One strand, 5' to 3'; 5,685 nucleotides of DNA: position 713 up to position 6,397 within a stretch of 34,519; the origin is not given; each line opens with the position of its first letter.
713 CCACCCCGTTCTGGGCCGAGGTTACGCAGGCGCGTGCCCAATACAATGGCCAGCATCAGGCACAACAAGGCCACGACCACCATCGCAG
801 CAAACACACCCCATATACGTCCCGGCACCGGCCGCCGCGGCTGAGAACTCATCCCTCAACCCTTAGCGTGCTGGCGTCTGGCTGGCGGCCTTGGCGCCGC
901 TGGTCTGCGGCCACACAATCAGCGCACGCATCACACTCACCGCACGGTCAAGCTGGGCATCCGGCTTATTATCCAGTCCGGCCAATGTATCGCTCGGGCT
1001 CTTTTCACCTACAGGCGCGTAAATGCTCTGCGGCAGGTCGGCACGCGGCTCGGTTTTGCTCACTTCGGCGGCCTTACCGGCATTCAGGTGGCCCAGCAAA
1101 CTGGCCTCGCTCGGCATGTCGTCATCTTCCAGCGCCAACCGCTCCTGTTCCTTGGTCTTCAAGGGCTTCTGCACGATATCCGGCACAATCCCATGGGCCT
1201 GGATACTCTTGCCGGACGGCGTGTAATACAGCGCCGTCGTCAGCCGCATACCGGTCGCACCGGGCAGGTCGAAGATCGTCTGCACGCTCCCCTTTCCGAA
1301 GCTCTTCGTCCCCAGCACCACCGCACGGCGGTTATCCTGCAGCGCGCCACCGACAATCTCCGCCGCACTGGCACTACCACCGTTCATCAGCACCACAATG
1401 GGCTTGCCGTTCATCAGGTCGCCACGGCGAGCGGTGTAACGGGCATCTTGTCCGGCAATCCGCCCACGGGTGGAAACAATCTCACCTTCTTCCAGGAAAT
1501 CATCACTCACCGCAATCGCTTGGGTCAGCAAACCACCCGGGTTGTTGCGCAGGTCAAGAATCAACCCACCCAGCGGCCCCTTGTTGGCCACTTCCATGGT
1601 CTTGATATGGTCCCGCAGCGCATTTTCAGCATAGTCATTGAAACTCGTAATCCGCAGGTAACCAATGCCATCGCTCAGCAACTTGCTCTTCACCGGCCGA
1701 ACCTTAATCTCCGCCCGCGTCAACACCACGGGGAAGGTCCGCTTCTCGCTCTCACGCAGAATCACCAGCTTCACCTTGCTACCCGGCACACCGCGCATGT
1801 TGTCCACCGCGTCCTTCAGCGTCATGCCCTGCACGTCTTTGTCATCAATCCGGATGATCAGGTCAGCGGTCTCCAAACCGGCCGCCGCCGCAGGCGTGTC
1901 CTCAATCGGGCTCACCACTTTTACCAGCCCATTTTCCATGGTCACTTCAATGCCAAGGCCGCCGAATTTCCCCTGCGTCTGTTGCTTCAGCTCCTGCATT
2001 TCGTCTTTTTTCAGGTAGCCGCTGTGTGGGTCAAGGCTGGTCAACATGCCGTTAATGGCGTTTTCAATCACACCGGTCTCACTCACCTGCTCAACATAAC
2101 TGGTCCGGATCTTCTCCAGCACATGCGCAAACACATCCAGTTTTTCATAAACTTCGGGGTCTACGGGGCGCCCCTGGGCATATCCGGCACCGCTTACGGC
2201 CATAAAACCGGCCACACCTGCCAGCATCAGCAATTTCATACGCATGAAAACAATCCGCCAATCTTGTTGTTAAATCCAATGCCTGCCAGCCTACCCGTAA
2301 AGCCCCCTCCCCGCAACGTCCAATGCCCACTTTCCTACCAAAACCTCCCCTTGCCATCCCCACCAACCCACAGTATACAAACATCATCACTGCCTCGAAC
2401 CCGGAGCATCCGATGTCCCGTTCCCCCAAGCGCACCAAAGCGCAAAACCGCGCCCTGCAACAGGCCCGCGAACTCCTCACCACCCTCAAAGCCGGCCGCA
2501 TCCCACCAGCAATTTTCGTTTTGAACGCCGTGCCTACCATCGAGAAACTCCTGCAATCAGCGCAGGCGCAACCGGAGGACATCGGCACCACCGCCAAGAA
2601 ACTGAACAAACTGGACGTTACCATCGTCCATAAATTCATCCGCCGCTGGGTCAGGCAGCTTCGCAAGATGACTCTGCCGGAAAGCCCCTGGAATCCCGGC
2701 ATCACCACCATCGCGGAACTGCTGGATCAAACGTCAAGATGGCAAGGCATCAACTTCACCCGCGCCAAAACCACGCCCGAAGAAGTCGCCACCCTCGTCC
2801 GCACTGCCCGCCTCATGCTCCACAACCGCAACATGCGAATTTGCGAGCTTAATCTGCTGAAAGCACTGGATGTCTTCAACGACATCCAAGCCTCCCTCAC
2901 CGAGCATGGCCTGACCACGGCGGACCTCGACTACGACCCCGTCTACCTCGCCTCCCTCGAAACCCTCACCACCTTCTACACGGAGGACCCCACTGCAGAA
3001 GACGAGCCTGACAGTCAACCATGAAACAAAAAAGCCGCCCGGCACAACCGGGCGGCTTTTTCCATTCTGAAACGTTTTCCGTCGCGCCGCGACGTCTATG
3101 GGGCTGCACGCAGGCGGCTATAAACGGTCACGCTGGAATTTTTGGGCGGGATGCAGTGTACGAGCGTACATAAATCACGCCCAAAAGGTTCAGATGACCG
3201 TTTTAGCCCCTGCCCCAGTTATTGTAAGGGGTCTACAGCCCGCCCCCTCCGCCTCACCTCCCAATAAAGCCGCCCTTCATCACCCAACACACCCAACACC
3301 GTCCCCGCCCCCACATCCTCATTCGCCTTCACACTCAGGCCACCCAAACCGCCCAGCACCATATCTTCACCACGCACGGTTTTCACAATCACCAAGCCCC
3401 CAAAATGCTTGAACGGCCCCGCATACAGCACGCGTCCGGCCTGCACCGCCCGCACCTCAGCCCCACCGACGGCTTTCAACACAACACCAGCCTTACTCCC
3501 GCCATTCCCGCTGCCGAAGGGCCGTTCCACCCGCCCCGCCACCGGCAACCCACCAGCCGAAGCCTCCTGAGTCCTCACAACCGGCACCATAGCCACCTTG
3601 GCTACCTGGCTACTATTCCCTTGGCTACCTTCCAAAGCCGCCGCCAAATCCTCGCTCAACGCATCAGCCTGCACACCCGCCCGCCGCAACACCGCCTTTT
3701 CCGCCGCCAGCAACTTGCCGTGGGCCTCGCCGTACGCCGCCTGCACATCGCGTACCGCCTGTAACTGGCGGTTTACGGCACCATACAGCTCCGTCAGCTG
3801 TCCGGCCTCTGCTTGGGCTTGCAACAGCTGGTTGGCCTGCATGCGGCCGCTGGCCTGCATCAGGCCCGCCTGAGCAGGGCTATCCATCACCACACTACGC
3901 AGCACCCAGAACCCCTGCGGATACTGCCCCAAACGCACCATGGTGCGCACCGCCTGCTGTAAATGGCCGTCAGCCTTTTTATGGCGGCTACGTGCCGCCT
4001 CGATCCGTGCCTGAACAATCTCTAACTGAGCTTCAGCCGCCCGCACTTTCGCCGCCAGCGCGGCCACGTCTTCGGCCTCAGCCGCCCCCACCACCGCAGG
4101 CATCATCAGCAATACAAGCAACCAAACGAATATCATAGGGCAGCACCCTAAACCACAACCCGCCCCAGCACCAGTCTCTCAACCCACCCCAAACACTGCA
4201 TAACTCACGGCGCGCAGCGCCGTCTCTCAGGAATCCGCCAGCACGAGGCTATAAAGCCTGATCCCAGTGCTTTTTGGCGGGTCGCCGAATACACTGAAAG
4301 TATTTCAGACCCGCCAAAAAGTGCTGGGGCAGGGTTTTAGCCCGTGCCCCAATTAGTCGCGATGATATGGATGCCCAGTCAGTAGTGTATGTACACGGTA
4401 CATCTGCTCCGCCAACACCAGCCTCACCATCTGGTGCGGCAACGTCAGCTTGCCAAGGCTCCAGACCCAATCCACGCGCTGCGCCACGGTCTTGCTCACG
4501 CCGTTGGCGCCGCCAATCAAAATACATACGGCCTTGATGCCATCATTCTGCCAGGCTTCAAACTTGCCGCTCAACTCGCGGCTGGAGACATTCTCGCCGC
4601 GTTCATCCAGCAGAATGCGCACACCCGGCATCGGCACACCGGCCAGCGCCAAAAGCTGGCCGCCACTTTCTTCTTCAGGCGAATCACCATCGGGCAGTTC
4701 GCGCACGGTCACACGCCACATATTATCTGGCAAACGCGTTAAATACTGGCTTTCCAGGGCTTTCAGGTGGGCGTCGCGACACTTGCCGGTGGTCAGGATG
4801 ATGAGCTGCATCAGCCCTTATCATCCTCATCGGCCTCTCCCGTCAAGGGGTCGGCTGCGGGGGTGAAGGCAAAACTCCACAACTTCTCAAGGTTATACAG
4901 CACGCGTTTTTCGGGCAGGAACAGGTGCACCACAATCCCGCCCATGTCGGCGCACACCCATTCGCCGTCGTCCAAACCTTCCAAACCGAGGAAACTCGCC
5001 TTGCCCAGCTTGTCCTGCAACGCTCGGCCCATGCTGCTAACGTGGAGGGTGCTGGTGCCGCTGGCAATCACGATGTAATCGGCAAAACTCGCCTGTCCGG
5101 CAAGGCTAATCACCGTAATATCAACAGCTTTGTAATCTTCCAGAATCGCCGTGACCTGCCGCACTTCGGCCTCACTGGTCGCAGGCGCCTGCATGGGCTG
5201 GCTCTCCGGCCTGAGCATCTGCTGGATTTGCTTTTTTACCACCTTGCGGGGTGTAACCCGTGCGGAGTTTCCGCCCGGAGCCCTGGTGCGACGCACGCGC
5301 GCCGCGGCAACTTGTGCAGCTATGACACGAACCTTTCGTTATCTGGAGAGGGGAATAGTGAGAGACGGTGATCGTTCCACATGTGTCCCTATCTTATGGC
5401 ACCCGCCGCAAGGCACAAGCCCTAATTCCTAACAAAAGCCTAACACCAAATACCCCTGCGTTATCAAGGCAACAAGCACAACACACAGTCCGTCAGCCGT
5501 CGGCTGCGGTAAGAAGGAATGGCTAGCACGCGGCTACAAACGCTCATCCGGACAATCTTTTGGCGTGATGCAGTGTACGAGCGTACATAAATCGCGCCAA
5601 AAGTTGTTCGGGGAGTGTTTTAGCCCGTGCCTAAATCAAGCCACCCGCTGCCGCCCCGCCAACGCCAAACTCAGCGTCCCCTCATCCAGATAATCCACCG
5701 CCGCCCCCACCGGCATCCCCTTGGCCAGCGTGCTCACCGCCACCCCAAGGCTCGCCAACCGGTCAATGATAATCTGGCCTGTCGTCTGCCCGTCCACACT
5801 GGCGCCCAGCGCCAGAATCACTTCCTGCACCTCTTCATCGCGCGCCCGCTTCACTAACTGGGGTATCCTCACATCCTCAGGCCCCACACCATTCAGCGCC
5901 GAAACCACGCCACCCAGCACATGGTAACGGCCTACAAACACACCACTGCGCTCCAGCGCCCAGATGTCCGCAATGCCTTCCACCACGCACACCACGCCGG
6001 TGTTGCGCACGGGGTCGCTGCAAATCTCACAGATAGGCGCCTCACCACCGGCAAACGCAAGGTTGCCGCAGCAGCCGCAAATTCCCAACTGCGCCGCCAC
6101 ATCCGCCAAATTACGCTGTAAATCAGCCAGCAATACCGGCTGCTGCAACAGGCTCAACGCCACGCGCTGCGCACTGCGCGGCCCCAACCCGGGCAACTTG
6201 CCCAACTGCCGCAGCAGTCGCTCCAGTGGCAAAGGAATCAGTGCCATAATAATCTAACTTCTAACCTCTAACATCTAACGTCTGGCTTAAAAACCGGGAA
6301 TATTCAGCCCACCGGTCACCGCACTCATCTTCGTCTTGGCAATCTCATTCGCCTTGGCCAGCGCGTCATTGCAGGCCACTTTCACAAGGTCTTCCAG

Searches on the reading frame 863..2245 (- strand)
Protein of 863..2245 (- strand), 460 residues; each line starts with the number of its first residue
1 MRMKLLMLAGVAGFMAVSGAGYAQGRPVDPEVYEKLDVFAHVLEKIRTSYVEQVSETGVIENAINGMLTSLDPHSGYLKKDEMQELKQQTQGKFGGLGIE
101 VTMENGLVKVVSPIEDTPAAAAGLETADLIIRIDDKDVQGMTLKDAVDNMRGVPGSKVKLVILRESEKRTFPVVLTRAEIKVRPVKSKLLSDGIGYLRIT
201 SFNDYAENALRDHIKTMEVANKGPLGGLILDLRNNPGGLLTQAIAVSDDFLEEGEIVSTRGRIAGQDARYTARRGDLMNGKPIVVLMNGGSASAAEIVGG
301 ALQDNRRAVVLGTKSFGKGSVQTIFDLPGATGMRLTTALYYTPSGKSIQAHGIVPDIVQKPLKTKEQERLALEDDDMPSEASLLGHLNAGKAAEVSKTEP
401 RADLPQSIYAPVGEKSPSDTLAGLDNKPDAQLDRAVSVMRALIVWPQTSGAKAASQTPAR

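Call 12: search_protein_families(library=pfam, proteins=[window:863-2245:-], max_evalue=0.001)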
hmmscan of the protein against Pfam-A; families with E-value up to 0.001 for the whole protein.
window:863-2245:- (460 aa): 5 families
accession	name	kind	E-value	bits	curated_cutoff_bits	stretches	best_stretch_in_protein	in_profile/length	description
PF03572.23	Peptidase_S41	-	1.4e-51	174.8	24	1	194-358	2-164/165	Peptidase family S41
PF13180.12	PDZ_2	-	5.9e-13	49.4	27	1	95-173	1-78/80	PDZ domain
PF00595.29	PDZ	-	3.9e-09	37.2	23.2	1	93-163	8-81/81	PDZ domain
PF17820.7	PDZ_6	-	4.9e-09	36.2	27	1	110-164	2-54/54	PDZ domain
PF22694.1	CtpB_N-like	-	1.1e-07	32.7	27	1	34-81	36-84/85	Activating protease CtpB N-terminal domain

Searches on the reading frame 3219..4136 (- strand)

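Call 12: search_protein_families(library=pfam, proteins=[window:3219-4136:-], max_evalue=0.001)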
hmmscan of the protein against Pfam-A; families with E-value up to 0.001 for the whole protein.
window:3219-4136:- (305 aa): 1 family
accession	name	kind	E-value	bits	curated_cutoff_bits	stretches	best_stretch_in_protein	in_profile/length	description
PF01551.29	Peptidase_M23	-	2.4e-13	50.5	28.7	1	215-303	3-96/96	Peptidase family M23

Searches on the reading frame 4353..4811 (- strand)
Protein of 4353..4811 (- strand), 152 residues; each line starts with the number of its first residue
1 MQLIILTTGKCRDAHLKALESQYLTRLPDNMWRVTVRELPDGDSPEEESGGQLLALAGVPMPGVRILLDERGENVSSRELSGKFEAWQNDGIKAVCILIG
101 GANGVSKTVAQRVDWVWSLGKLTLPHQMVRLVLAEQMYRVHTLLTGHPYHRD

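Call 53: search_protein_families(library=pfam, proteins=[window:4353-4811:-], max_evalue=0.001)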
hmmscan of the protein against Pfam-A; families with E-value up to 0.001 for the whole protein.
window:4353-4811:- (152 aa): 1 family
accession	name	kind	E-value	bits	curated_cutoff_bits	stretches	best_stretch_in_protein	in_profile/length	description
PF02590.22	SPOUT_MTase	-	1.8e-37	129.1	27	1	1-150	1-154/154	Predicted SPOUT methyltransferase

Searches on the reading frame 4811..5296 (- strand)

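Call 53: search_protein_families(library=pfam, proteins=[window:4811-5296:-], max_evalue=0.001)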
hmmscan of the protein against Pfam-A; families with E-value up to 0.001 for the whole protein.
window:4811-5296:- (161 aa): 1 family
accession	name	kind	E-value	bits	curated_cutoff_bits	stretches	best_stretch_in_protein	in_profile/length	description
PF02410.21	RsfS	-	9.7e-26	90.3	21.6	1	47-140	2-98/98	Ribosomal silencing factor during starvation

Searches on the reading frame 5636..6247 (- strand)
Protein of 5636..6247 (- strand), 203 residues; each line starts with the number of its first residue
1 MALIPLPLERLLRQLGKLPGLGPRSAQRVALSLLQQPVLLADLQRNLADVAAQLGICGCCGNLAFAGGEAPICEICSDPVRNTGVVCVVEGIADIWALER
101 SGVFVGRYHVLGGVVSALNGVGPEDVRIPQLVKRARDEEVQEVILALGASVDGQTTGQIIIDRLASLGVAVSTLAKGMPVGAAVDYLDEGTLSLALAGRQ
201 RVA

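Call 53: search_protein_families(library=pfam, proteins=[window:5636-6247:-], max_evalue=0.001)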
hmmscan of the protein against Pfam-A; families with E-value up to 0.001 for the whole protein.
window:5636-6247:- (203 aa): 4 families
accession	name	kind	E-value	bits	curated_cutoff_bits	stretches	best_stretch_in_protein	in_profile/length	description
PF13662.12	Toprim_4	-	2.1e-19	70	25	1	85-175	2-85/85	Toprim domain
PF21176.3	RecR_HhH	-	2.3e-09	37.4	27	1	8-37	1-30/45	RecR, helix-hairpin-helix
PF21175.2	RecR_C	-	1.1e-08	34.7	22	1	177-200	1-24/24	RecR, C-terminal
PF01751.28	Toprim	-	3e-07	31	23.1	1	86-164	2-84/96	Toprim domain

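Call 64: find_related_loci(query=window:5636-6247:-, collection=genome_contigs, flank=1000)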
Query window:5636-6247:- (203 aa) in genome_contigs; peptide patterns used: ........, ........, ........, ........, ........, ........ (x = any residue, [..] = any of these).
509 stretches matched a pattern; 19 encode a relative of the query (tblastn E <= 1e-3); 19 distinct loci.
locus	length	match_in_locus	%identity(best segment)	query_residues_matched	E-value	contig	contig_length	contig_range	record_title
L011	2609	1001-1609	87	1-203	2e-117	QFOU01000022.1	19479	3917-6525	MAG: Pseudomonas fluorescens isolate S2_006_000_R2_63 S2_006_000_R2_scaffold_2321, whole genome shotgun sequence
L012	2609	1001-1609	88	1-203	3e-115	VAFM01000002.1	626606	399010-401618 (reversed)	MAG: Blastochloris viridis isolate S2_018_000_R2_106 S2_018_000_R2_scaffold_3, whole genome shotgun sequence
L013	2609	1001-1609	88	1-203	5e-114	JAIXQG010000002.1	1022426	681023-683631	MAG: Alphaproteobacteria bacterium isolate C4_MAG_00017 pond_C4_MAG_00017_000000000002, whole genome shotgun sequence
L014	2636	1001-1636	77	1-203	8e-103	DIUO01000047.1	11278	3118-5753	MAG TPA_asm: Proteobacteria bacterium UBA6156 UBA6156_contig_81216, whole genome shotgun sequence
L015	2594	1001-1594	51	1-202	3e-60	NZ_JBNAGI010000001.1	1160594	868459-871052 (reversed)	Aliiroseovarius crassostreae strain S72 Scaffold1, whole genome shotgun sequence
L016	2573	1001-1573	45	7-200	7e-50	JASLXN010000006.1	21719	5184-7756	MAG: Dehalococcoidia bacterium isolate ETNP2_MAG_23 NODE_6_length_21719_cov_3.192311, whole genome shotgun sequence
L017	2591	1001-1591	40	3-202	5e-47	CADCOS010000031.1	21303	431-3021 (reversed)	uncultured bacterium isolate RUG14844 genome assembly, contig: RUG14844_asm_31, whole genome shotgun sequence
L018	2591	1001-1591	39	3-202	1e-46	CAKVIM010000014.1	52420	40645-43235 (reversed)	MAG: uncultured Candidatus Melainabacteria bacterium isolate REFINED_METABAT215_TOP10_CONTIGS_1500_ASSEMBLY_K77_MERGED__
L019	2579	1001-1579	42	7-202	9e-47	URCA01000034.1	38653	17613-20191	uncultured Ruminococcaceae bacterium isolate UMGS856 genome assembly, contig: NODE_289_length_38653_cov_9.061402, whole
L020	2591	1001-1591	39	3-202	1e-46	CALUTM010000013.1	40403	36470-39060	MAG: Candidatus Gastranaerophilales bacterium isolate BRZ_H__bin42 genome assembly, contig: BRZ_H__NODE_1110_length_4040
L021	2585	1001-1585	39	5-202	5e-45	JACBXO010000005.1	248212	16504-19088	Aerococcaceae bacterium DSM 111022 5_248212_61.9435, whole genome shotgun sequence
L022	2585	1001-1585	40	5-202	3e-44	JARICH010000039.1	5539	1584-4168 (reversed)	MAG: Atopostipes sp. isolate cluster2_bin.34 k127_176707, whole genome shotgun sequence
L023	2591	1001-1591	41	1-200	6e-43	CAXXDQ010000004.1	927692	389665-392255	MAG: Desulfomonilia bacterium isolate 0c9ce0d9-ef91-441a-a17a-dc80b036fdfb genome assembly, contig: contig_4, whole geno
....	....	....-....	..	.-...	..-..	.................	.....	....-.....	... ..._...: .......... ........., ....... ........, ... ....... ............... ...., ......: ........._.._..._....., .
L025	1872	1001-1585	40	5-202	2e-41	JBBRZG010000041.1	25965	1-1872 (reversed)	MAG: Burkholderiales bacterium isolate metawrap_la5_28 metawrap_la5_28_K_491843_L_25965_cov_20.1710, whole genome shotgu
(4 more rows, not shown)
